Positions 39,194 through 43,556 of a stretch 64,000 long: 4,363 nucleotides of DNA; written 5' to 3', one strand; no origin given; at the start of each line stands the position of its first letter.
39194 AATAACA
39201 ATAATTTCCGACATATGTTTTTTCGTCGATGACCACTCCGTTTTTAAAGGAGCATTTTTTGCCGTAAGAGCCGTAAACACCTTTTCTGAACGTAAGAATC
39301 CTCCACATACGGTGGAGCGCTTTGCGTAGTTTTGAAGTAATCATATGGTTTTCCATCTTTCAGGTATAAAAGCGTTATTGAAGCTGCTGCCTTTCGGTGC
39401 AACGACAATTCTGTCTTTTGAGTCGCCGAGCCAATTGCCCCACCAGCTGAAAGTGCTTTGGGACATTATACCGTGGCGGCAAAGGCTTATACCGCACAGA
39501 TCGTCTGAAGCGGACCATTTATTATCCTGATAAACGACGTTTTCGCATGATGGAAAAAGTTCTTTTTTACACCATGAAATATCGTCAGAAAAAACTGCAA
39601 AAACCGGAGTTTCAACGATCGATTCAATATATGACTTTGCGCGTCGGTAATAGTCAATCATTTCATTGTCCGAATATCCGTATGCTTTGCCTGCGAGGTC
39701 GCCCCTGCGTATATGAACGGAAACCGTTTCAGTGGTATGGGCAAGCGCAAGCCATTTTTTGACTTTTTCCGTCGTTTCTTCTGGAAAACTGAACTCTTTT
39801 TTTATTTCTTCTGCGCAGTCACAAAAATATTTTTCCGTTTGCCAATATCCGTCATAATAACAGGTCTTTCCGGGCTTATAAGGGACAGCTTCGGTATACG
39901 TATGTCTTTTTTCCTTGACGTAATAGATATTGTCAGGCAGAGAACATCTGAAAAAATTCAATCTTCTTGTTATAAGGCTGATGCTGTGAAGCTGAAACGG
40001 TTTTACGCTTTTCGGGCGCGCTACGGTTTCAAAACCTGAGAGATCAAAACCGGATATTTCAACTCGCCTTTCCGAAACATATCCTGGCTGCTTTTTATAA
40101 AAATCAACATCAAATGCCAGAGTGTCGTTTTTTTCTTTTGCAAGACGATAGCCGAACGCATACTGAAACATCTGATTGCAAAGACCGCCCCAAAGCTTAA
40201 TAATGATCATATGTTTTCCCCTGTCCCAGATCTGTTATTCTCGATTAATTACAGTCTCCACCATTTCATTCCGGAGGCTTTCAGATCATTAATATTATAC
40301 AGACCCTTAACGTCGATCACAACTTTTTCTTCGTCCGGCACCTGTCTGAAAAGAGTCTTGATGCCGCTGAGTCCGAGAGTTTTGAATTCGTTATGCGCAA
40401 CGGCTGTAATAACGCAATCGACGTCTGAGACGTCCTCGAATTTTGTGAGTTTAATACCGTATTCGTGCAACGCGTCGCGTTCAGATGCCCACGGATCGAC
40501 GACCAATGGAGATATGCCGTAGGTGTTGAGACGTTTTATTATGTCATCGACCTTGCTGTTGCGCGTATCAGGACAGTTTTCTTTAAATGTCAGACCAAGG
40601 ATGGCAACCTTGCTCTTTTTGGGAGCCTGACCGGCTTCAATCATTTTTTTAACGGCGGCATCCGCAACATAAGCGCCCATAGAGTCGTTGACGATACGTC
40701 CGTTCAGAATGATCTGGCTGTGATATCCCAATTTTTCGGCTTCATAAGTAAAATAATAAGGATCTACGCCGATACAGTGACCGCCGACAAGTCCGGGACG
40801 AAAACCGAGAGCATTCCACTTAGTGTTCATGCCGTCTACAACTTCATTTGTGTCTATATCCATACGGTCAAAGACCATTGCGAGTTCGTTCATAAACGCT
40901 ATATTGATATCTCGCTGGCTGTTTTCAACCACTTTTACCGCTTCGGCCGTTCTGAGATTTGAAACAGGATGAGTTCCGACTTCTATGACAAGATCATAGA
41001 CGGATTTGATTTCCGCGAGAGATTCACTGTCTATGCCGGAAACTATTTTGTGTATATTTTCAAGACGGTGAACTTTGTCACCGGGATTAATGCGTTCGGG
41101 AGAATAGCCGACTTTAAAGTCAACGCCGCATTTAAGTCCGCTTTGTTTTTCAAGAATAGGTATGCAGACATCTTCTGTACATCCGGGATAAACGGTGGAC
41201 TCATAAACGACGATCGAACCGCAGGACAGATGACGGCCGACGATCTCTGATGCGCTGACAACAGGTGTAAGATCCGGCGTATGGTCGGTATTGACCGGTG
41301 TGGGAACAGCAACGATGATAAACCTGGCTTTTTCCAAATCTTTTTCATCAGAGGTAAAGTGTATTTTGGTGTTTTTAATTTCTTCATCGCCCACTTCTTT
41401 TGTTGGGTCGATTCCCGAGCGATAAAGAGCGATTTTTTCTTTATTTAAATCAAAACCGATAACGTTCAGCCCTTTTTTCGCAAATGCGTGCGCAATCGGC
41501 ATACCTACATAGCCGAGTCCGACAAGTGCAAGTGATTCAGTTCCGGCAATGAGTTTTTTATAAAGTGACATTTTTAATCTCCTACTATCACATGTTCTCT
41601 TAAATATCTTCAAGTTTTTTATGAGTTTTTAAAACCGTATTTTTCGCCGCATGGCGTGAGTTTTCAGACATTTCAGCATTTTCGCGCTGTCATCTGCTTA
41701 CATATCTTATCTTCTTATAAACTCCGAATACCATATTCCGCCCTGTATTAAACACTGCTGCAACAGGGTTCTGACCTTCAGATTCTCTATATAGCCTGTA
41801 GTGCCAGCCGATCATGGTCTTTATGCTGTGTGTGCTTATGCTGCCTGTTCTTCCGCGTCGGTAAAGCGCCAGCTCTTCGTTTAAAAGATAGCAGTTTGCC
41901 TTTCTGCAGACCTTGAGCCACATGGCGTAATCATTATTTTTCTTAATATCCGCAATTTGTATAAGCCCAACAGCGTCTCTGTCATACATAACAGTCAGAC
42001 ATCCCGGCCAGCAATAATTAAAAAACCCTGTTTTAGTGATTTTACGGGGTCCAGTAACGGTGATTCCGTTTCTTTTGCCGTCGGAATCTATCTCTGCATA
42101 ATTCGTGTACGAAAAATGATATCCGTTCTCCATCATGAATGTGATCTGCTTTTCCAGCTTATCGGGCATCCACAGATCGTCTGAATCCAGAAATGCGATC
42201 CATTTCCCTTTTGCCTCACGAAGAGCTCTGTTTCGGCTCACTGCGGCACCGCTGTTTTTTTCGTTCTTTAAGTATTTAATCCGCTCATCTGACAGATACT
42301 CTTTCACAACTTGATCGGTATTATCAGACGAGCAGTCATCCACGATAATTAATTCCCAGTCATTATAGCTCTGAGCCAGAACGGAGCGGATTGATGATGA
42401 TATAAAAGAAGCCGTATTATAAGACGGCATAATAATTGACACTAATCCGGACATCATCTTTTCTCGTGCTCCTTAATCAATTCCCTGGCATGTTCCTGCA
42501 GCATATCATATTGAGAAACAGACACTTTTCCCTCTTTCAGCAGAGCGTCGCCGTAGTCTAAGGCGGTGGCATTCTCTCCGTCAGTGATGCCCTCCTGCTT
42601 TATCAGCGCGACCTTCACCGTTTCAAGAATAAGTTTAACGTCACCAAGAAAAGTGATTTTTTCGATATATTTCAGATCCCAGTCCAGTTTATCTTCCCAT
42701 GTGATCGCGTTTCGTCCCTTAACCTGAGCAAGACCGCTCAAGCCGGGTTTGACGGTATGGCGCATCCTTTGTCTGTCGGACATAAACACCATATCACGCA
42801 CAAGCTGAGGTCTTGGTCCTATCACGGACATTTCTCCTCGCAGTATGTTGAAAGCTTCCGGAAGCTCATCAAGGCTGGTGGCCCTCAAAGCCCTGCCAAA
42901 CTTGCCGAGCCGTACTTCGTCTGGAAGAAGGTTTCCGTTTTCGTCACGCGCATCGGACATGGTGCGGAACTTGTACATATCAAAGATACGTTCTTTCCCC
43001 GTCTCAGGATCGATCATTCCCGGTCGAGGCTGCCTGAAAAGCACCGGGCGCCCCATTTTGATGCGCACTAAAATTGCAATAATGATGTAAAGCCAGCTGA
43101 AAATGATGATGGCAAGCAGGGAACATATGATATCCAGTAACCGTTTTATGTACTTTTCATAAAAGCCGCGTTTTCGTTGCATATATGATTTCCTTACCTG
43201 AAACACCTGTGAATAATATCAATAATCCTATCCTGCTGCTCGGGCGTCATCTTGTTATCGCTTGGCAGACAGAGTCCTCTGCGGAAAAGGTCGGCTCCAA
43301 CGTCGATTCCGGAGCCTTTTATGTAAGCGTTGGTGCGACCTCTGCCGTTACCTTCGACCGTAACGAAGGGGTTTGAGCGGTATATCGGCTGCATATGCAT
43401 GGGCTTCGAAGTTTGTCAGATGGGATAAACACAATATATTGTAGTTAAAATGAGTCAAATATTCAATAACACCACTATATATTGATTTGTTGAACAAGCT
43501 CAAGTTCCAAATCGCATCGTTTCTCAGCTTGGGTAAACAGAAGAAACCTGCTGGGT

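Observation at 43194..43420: Phage-like element inserted inside the DegT aminotransferase gene of the capsule operon (possible excision-dependent gene switch)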

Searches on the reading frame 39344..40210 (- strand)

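Call 54: search_protein_families(library=pfam, proteins=[window:39344-40210:-], max_evalue=0.00001)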
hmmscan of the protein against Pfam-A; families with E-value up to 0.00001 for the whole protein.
window:39344-40210:- (289 aa): 1 family
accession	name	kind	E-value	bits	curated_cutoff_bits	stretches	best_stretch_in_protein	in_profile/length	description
PF01531.22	Glyco_transf_11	-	1.8e-28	100.1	23.9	1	99-274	106-277/298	Glycosyl transferase family 11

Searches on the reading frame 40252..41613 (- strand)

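Call 5: search_protein_families(library=pfam, proteins=[window:40252-41613:-], max_evalue=0.01)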
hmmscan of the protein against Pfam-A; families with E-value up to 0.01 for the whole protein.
window:40252-41613:- (454 aa): 9 families
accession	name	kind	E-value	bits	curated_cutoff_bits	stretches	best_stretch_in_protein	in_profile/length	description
PF03721.20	UDPG_MGDP_dh_N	-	1.3e-39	136.1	27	1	28-200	3-181/187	UDP-glucose/GDP-mannose dehydrogenase family, NAD binding domain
PF00984.24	UDPG_MGDP_dh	-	8.6e-25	87.1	25.4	1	221-310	1-93/94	UDP-glucose/GDP-mannose dehydrogenase family, central domain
PF03720.21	UDPG_MGDP_dh_C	-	2e-22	80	30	1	337-440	1-102/103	UDP-glucose/GDP-mannose dehydrogenase family, UDP binding domain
PF03446.21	NAD_binding_2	-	1.3e-06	28.9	21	1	28-148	2-102/161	NAD binding domain of 6-phosphogluconate dehydrogenase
PF02558.23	ApbA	-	2.8e-05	24.2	22.2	1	29-123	2-94/150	Ketopantoate reductase PanE/ApbA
PF02737.24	3HCDH_N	-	4.3e-05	23.9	22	1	28-104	2-87/180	3-hydroxyacyl-CoA dehydrogenase, NAD binding domain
PF02826.25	2-Hacid_dh_C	-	0.00036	20.4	25.1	0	26-110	37-106/178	D-isomer specific 2-hydroxyacid dehydrogenase, NAD binding domain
PF03807.23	F420_oxidored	-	0.0028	18.7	21.6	0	28-115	2-79/94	NADP oxidoreductase coenzyme F420-dependent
PF01210.29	NAD_Gly3P_dh_N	-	0.0068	16.8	23.1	0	28-120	2-94/158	NAD-dependent glycerol-3-phosphate dehydrogenase N-terminus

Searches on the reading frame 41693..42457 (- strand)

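Call 5: search_protein_families(library=pfam, proteins=[window:41693-42457:-], max_evalue=0.01)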
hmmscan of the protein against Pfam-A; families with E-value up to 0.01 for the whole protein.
window:41693-42457:- (255 aa): 4 families
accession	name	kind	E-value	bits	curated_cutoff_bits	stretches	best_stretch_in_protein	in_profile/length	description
PF00535.33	Glycos_transf_2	-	5.6e-40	137.4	23.3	1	7-133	1-128/168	Glycosyl transferase family 2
PF13641.12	Glyco_tranf_2_3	-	5.8e-15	56.4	27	1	6-114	3-117/230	Glycosyltransferase like family 2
PF10111.15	Glyco_tranf_2_2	-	6.2e-15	55.9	27.3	1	8-106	2-104/276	Glycosyltransferase like family 2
PF13704.12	Glyco_tranf_2_4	-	0.00011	23.1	27.5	1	15-100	3-88/98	Glycosyl transferase family 2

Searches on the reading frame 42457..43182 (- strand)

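Call 5: search_protein_families(library=pfam, proteins=[window:42457-43182:-], max_evalue=0.01)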
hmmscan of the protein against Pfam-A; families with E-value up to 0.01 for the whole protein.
window:42457-43182:- (242 aa): 1 family
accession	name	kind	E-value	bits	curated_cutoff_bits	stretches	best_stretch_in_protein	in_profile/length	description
PF02397.22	Bac_transf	-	1.4e-54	184.8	27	1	13-193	1-178/179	Bacterial sugar transferase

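Call 89: search_protein_families(library=ncbifam, proteins=[window:42457-43182:-], max_evalue=0.00001)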
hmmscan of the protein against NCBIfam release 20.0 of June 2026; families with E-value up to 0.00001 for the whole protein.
window:42457-43182:- (242 aa): 10 families
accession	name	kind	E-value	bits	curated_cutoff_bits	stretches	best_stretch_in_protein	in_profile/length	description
TIGR03025.1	EPS_sugtrans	subfamily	1.2e-59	202.7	295.55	1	9-196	254-442/445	exopolysaccharide biosynthesis polyprenyl glycosylphosphotransferase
TIGR03023.1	WcaJ_sugtrans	equivalog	6.5e-50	170.7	410.75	1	8-196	258-450/453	undecaprenyl-phosphate glucose phosphotransferase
TIGR03022.1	WbaP_sugtrans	subfamily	9.5e-43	147.1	403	2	90-195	347-452/456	undecaprenyl-phosphate galactose phosphotransferase WbaP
TIGR03013.1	EpsB_2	subfamily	3.1e-41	141.9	393.35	1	8-196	250-440/443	TIGR03013 family XrtA/PEP-CTERM system glycosyltransferase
NF052601.1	undeca_RfbP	equivalog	1.1e-38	132.9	330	2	88-196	131-239/244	undecaprenyl-phosphate galactose phosphotransferase family protein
NF041877.1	EPS_EpsZ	equivalog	1.1e-37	129.8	800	1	11-194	264-454/459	exopolysaccharide biosynthesis polyisoprenyl-phosphate hexose-1-phosphate transferase EpsZ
NF007518.0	PRK10124.1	equivalog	6.2e-32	110.9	684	1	10-193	271-458/464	undecaprenyl-phosphate glucose phosphotransferase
NF050817.1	PolSacchBiosHfsE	equivalog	1e-27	97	750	1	10-193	269-460/467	polysaccharide biosynthesis protein HfsE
NF011751.0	PRK15204.1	equivalog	4.7e-27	94.7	907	1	10-195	277-472/476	undecaprenyl-phosphate galactose phosphotransferase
NF045514.1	glycotran_HepC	equivalog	6.2e-16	58.4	140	1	9-132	113-218/220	heterocyst development glycosyltransferase HepC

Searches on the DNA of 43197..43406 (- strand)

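Call 76: search_rna_families(source=L055, start=9900, end=10600, threshold=evalue, max_evalue=1)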
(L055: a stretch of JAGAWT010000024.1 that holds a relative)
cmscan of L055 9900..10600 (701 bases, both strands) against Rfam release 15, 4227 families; matches with E-value up to 1: 0.
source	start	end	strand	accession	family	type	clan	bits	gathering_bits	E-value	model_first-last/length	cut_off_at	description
